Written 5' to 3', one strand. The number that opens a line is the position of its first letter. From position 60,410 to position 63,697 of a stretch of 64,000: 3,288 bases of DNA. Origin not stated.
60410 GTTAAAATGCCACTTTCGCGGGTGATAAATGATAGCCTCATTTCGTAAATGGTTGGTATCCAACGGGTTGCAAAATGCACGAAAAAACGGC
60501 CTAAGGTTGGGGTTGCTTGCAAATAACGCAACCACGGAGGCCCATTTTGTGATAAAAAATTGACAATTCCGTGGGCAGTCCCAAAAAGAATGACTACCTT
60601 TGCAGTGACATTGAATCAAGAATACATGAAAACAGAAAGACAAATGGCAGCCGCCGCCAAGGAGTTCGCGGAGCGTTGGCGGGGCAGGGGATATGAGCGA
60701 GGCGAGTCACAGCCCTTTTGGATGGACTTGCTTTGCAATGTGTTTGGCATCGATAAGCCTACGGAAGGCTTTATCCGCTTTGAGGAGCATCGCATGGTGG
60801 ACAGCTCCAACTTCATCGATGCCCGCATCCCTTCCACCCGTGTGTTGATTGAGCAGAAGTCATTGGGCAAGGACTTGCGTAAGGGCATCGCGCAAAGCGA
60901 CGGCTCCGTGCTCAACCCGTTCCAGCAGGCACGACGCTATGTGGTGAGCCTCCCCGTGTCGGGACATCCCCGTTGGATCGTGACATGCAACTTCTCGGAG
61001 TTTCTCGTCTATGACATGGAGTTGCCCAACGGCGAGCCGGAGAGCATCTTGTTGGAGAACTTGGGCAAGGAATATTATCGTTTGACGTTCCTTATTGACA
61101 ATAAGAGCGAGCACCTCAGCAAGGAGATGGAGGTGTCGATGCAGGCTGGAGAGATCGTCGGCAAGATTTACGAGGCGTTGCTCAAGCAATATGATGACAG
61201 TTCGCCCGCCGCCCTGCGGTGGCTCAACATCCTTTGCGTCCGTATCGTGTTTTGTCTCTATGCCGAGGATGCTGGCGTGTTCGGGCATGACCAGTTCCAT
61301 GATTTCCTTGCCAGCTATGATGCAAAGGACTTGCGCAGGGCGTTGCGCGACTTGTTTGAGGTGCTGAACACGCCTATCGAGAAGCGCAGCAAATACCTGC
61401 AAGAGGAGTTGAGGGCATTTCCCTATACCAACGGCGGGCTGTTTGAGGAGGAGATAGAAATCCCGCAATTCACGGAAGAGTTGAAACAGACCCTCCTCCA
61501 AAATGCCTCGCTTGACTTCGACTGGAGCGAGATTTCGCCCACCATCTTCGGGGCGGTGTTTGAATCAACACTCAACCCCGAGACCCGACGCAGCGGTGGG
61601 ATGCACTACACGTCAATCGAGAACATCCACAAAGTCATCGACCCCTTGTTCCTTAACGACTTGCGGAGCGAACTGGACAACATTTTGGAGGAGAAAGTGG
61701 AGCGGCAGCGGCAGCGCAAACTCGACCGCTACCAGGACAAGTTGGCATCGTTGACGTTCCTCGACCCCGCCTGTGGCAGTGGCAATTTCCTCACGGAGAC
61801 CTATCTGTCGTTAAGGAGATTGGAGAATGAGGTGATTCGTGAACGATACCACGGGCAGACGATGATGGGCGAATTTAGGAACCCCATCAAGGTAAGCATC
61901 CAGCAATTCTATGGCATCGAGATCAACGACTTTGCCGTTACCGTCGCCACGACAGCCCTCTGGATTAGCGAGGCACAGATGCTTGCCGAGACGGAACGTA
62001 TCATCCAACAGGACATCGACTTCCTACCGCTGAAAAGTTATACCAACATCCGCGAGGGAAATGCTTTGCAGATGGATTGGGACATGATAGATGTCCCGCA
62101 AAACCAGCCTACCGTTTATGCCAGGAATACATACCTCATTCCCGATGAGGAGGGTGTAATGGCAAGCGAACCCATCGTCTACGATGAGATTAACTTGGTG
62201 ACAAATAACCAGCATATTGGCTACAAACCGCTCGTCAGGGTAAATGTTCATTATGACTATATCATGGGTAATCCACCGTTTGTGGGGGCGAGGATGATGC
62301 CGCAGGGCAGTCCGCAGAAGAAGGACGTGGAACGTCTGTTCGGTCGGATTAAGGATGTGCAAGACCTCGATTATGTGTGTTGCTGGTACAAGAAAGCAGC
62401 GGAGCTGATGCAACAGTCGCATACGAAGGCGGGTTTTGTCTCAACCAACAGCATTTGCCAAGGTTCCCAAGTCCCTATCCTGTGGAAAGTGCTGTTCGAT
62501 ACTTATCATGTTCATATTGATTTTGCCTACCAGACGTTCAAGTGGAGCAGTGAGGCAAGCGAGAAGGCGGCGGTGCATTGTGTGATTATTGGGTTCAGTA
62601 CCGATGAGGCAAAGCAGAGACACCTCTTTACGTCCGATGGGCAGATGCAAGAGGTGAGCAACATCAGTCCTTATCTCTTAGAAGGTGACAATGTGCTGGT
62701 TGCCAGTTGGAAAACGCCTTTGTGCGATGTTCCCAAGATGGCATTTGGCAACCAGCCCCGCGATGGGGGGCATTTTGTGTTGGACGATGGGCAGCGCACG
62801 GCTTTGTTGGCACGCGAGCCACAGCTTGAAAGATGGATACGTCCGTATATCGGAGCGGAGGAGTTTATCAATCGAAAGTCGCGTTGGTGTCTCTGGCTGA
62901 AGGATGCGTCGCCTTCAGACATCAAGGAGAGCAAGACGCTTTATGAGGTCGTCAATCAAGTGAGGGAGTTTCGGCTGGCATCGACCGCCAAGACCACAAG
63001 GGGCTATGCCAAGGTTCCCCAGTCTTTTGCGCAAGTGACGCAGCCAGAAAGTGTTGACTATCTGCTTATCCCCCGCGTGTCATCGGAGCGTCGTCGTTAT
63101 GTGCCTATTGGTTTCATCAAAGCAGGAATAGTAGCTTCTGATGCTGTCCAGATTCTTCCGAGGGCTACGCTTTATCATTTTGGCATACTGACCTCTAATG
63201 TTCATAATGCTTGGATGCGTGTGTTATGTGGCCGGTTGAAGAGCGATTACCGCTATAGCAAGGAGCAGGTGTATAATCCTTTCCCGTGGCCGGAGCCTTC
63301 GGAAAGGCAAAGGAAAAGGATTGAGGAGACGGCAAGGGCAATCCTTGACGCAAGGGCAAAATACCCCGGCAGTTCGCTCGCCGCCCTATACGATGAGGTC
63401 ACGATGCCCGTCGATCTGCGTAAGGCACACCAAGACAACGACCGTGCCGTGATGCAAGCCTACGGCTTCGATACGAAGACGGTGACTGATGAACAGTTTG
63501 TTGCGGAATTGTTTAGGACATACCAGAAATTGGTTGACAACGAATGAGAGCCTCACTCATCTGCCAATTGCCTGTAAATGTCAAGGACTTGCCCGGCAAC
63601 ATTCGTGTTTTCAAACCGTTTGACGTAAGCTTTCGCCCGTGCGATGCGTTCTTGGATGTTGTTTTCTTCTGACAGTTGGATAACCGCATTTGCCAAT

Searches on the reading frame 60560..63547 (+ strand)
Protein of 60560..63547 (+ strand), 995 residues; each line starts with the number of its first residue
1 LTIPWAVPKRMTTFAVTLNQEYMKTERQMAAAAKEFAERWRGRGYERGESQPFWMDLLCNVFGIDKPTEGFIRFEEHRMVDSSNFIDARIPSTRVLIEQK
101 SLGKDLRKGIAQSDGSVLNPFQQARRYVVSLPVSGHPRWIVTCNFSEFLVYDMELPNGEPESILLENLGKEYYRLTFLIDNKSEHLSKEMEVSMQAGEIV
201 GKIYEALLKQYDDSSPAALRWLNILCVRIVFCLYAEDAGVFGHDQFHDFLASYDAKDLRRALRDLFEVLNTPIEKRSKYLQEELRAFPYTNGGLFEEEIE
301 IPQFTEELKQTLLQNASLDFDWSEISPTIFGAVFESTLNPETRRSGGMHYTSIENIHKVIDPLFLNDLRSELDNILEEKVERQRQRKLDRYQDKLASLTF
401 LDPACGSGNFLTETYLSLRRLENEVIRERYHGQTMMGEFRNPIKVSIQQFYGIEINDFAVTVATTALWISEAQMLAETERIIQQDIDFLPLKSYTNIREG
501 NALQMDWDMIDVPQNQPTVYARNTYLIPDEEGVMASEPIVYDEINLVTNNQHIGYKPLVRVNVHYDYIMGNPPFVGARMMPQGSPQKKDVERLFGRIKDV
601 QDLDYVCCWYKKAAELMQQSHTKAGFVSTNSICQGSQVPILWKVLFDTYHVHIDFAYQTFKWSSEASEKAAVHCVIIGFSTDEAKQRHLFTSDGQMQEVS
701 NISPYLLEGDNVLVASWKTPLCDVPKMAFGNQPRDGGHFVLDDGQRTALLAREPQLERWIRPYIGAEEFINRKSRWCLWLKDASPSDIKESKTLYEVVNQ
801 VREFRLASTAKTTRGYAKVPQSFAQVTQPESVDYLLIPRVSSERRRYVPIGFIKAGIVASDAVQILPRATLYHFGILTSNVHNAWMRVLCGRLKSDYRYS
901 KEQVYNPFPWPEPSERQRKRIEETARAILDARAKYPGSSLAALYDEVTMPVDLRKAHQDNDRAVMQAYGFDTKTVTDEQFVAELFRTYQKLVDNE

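Call 17: search_protein_families(library=pfam, proteins=[window:60560-63547:+], max_evalue=0.0001)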
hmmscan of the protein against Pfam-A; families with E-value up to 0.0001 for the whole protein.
window:60560-63547:+ (995 aa): 6 families
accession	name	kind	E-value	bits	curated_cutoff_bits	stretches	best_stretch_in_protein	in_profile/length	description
PF20473.4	MmeI_Mtase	-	7.5e-86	287.9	27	1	382-690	5-258/259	MmeI, DNA-methyltransferase domain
PF20466.3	MmeI_TRD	-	5.9e-74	248.3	27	1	709-912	2-206/207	MmeI, target recognition domain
PF20464.3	MmeI_N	-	7e-34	118.1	27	1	32-210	2-181/181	MmeI, N-terminal domain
PF20467.3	MmeI_C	-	1.6e-23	83.2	27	1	915-992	3-79/83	MmeI, C-terminal domain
PF20465.4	MmeI_hel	-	1.4e-21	77.5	27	1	222-295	3-75/75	MmeI, helicase spacer domain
PF07669.17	Eco57I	-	1.5e-09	38.6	25.3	1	449-651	2-159/171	Eco57I restriction-modification methylase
